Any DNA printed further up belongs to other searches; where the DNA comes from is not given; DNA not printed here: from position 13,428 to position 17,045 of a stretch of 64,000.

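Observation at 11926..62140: Family of modular 7-9 bp tandem microsatellite cassettes occupying intergenic spaces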

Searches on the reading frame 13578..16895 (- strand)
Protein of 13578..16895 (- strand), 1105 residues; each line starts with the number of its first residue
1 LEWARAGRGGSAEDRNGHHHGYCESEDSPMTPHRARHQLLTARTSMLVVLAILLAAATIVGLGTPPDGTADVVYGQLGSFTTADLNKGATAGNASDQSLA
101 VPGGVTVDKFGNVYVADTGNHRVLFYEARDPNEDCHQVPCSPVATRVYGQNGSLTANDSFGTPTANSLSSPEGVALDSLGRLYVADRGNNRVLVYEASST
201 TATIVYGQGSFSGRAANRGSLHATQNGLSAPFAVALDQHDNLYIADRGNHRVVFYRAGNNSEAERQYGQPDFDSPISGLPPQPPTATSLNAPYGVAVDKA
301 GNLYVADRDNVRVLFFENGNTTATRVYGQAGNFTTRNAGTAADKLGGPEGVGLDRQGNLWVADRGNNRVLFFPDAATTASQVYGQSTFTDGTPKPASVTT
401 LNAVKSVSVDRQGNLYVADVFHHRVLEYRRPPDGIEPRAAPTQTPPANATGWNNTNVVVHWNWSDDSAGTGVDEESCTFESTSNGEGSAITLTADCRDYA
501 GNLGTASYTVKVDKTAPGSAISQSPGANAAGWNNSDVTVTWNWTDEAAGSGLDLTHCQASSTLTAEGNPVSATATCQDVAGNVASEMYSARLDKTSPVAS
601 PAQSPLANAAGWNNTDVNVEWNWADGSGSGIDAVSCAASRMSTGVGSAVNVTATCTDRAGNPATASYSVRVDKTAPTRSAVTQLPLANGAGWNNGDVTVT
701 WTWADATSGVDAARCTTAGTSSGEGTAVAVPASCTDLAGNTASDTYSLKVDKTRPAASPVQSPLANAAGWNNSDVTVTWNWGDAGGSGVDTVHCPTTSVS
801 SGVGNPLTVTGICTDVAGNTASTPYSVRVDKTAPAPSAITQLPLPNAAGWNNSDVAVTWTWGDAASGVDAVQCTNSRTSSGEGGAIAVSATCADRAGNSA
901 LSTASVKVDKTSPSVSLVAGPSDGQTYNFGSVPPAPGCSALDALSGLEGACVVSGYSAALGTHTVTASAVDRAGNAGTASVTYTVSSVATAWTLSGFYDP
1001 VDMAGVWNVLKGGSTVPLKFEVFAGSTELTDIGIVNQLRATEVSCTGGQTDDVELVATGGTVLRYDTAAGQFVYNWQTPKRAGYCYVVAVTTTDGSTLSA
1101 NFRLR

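Call 16: search_protein_families(library=pfam, proteins=[window:13578-16895:-])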
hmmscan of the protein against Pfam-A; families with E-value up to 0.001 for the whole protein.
window:13578-16895:- (1105 aa): 9 families
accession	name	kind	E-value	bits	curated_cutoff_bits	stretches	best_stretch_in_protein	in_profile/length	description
PF01436.27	NHL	-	2e-37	125.8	20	3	168-195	1-28/28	NHL repeat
PF25021.1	TEN_NHL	-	5.3e-13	49.1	27.1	0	69-122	111-164/357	Teneurin NHL domain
PF06739.17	SBBP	-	2.5e-11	43.8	20.5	0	101-116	14-29/38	Beta-propeller repeat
PF20067.5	SSL_N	-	3e-06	27.4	18.9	0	170-186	22-38/46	Strictosidine synthase-like, N-terminal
PF19077.6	Big_13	-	1.6e-05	25.7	27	0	960-985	74-100/102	Bacterial Ig-like domain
PF06977.17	SdiA-regulated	-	1.8e-05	24.5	21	0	290-308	223-241/249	SdiA-regulated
PF07494.17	Reg_prop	-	4.2e-05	23.7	20.4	0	354-363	13-22/24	Two component regulator propeller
PF13449.12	Phytase-like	-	5.5e-05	23.6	27.6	0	294-376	8-98/284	Esterase-like activity of phytase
PF02494.22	HYR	-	6.6e-05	23.6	21.7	0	595-671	4-81/81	HYR domain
